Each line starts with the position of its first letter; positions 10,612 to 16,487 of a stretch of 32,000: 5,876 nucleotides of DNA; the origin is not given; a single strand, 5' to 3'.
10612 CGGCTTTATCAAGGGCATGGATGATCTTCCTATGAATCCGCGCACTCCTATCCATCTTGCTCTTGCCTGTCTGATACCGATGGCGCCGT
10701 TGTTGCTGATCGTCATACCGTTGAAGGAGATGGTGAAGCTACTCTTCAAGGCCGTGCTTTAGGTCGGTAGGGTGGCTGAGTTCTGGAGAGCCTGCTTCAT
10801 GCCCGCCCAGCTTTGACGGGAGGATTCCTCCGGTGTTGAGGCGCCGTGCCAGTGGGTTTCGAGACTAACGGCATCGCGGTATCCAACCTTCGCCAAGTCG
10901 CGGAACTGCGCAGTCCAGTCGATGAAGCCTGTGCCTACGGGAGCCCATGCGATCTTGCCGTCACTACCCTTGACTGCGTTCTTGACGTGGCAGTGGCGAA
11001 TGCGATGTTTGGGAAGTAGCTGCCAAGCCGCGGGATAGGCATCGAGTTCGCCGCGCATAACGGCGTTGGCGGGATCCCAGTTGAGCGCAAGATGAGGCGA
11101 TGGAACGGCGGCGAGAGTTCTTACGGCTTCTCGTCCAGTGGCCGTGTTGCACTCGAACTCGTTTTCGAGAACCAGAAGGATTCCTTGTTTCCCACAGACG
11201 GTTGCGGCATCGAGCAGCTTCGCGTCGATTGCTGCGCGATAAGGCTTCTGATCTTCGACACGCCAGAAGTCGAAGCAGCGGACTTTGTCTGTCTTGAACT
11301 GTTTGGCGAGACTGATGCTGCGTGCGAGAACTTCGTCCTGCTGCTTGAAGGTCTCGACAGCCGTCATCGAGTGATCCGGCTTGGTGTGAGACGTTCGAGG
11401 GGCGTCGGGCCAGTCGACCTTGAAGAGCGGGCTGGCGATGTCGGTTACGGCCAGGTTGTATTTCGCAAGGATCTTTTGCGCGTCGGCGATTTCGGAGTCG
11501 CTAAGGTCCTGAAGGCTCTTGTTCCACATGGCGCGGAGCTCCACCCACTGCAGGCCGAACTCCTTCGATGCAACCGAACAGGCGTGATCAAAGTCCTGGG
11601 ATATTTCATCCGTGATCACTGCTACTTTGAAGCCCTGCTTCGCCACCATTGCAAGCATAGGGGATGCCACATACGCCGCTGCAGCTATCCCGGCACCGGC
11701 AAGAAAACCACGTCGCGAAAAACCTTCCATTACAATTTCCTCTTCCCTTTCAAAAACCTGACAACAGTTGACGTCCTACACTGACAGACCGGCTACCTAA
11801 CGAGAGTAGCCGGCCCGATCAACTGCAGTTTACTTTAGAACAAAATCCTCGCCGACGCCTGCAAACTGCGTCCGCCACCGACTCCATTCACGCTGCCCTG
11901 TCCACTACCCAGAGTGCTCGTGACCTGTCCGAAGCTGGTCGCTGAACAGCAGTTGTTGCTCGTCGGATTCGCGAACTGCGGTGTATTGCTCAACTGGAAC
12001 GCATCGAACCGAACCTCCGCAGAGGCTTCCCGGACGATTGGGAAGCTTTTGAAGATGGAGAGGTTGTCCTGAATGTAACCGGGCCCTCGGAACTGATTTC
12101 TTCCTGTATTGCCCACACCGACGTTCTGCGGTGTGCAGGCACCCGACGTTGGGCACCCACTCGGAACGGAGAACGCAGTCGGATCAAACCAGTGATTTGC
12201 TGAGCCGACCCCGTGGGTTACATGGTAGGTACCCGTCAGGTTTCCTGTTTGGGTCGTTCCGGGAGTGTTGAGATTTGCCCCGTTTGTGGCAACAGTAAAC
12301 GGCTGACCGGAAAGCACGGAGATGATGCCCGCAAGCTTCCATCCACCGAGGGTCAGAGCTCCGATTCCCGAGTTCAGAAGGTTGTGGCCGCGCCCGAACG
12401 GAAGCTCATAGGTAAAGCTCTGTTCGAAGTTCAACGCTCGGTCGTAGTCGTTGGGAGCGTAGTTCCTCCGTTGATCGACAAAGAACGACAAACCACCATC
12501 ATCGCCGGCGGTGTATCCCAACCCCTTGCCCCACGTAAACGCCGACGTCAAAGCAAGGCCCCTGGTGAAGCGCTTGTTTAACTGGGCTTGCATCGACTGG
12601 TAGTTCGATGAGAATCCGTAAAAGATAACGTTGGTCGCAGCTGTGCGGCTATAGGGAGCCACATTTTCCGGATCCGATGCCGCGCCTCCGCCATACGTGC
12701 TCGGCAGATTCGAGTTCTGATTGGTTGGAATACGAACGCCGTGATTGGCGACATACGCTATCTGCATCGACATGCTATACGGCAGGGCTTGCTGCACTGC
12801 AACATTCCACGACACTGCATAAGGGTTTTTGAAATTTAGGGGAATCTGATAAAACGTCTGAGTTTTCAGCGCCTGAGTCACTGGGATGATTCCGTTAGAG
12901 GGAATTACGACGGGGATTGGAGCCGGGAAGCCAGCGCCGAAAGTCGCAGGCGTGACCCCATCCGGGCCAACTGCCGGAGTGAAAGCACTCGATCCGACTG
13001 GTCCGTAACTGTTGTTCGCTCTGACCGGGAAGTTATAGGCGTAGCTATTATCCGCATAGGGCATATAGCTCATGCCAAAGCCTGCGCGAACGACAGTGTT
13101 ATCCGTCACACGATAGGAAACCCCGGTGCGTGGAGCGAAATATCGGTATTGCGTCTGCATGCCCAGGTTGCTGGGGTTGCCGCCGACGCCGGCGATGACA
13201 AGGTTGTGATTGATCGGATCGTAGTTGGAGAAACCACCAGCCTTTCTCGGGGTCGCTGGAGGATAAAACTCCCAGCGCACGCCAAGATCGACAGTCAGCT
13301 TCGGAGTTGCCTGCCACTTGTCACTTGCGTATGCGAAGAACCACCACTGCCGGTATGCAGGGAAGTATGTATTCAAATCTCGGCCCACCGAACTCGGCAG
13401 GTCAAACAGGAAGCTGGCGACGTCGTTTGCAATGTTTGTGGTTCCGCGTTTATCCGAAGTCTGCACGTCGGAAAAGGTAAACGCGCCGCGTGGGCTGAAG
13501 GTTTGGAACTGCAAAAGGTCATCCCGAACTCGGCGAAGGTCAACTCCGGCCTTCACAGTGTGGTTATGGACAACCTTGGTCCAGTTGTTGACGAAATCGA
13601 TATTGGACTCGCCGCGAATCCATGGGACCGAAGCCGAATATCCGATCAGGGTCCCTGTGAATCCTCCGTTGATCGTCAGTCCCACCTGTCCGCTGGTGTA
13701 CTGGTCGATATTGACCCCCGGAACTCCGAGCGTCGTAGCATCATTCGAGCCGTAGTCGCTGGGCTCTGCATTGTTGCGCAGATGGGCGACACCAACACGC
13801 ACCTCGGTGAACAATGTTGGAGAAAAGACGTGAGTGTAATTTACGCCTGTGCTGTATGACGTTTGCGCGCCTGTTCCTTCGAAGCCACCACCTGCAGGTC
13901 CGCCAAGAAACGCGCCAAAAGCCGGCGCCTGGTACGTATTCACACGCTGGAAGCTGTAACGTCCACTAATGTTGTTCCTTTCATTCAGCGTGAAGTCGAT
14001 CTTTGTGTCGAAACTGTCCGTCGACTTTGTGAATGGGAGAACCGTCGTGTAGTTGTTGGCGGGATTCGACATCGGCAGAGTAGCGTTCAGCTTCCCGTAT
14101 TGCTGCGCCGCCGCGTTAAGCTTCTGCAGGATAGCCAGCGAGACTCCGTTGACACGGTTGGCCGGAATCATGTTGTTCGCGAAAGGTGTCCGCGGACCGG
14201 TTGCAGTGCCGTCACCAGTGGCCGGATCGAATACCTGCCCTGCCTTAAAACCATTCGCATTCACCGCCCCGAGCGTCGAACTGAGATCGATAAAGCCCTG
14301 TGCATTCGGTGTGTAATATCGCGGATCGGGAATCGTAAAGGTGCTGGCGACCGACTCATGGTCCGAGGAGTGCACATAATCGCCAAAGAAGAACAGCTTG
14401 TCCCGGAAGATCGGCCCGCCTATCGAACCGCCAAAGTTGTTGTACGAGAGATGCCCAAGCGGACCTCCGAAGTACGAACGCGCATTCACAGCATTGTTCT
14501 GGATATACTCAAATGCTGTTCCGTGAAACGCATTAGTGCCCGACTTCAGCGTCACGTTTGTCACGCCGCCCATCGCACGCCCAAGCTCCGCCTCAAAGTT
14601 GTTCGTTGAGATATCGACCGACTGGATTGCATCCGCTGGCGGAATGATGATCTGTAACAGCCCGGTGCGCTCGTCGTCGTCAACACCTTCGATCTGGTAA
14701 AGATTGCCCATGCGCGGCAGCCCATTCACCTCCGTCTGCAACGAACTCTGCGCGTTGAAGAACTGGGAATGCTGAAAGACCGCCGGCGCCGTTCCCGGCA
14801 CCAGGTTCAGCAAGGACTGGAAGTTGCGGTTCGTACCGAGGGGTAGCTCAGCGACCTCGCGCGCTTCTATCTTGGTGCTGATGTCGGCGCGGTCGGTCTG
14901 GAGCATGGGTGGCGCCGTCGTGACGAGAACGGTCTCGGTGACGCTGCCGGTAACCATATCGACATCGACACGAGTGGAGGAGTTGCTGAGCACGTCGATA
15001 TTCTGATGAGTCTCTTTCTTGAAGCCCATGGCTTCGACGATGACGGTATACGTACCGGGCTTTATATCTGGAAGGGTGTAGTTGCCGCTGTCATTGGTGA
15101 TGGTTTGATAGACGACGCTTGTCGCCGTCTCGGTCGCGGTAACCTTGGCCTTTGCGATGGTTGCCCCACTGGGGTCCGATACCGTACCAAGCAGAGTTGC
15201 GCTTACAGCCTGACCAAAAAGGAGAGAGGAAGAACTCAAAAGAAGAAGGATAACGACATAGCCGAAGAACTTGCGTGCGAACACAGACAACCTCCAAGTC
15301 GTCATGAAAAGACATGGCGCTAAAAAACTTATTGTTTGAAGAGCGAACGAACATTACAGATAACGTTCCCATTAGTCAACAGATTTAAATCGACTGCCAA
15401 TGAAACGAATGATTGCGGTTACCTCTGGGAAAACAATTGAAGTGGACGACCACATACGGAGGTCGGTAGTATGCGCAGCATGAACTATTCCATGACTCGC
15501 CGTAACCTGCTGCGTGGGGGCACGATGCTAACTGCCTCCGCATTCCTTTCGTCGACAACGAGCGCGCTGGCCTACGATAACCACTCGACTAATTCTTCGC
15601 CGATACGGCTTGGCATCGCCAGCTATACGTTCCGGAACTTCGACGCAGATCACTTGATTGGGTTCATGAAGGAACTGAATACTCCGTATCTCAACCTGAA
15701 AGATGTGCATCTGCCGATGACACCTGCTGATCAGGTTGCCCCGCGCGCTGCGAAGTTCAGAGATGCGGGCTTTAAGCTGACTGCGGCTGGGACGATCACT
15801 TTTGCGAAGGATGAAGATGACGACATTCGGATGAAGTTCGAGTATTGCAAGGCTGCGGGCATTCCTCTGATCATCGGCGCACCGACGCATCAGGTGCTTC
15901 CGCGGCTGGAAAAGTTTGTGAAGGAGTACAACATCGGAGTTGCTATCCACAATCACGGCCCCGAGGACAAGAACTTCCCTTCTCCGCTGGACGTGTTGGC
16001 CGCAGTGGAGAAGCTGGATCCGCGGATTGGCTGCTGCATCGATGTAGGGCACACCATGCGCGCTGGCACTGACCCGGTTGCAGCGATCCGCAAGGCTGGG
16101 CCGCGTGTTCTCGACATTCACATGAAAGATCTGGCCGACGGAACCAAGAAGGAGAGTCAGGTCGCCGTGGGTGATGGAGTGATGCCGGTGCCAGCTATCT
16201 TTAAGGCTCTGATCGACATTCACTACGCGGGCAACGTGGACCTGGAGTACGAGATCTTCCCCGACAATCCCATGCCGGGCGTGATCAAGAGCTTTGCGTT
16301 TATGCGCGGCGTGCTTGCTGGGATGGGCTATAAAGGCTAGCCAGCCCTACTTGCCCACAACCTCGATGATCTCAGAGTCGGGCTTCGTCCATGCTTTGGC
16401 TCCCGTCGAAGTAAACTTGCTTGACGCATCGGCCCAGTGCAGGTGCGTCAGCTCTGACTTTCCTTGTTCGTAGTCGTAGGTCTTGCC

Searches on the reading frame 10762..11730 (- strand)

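Call 4: search_protein_families(library=pfam, proteins=[window:10762-11730:-], max_evalue=0.01)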
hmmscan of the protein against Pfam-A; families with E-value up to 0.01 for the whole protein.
window:10762-11730:- (323 aa): 1 family
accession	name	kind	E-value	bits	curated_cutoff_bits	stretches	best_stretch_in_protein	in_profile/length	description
PF01261.30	AP_endonuc_2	-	5.8e-25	88.8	31.1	1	55-309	4-244/249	Xylose isomerase-like TIM barrel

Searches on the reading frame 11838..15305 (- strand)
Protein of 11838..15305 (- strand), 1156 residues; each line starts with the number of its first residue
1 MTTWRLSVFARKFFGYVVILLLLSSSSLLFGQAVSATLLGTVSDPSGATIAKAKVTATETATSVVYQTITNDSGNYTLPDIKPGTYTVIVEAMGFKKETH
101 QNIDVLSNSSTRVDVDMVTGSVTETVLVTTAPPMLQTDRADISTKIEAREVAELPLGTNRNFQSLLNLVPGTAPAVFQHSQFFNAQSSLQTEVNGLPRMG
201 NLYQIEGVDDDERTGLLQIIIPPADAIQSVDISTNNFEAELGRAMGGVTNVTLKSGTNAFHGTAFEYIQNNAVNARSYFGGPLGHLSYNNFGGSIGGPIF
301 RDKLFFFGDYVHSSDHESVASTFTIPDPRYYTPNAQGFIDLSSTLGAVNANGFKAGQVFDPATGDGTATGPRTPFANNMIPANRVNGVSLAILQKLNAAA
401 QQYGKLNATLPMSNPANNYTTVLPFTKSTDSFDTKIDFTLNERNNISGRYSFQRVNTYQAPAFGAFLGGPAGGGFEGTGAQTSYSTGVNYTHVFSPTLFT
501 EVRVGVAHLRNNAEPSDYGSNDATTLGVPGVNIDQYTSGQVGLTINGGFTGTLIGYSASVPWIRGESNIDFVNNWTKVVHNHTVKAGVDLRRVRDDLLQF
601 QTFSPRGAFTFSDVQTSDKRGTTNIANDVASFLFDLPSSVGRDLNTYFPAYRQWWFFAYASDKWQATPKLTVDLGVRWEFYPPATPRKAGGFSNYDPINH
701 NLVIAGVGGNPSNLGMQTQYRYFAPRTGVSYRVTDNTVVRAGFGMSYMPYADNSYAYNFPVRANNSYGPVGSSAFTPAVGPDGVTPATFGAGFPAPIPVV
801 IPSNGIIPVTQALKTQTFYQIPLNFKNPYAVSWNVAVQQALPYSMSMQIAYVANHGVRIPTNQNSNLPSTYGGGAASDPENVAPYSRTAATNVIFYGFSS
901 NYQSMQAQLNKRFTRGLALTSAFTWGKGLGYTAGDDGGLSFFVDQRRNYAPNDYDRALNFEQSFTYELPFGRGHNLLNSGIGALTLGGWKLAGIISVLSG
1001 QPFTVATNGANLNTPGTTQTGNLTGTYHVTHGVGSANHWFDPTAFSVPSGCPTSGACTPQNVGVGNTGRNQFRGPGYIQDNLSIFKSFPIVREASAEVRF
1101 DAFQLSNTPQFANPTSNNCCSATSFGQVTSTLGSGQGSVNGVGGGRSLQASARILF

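Call 55: search_protein_families(library=pfam, proteins=[window:11838-15305:-], max_evalue=0.001)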
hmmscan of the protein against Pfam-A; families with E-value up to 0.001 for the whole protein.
window:11838-15305:- (1156 aa): 6 families
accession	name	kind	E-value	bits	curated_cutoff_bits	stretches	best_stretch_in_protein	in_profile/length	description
PF25183.1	OMP_b-brl_4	-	6.1e-208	693.6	30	1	252-1135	1-834/838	Outer membrane beta barrel domain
PF13620.12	CarboxypepD_reg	-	1.1e-20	74.2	32.3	1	37-117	1-81/82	Carboxypeptidase regulatory-like domain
PF13715.12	CarbopepD_reg_2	-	3.5e-08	33.8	32.2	1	40-118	3-77/88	CarboxypepD_reg-like domain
PF14686.12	fn3_3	-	9.6e-07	28.9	24.4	1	48-112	8-74/75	Polysaccharide lyase family 4, domain II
PF00593.30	TonB_dep_Rec_b-barrel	-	2.2e-05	25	27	1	440-768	9-260/436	TonB dependent receptor-like, beta-barrel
PF17210.9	SdrD_B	-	0.00017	22.2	29.7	1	44-129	18-101/112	SdrD B-like domain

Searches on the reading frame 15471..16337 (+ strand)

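Call 55: search_protein_families(library=pfam, proteins=[window:15471-16337:+], max_evalue=0.001)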
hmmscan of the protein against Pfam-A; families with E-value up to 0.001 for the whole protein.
window:15471-16337:+ (289 aa): 1 family
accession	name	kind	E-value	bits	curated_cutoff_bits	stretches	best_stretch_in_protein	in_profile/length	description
PF01261.30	AP_endonuc_2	-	1.5e-17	64.6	31.1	1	145-279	110-247/249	Xylose isomerase-like TIM barrel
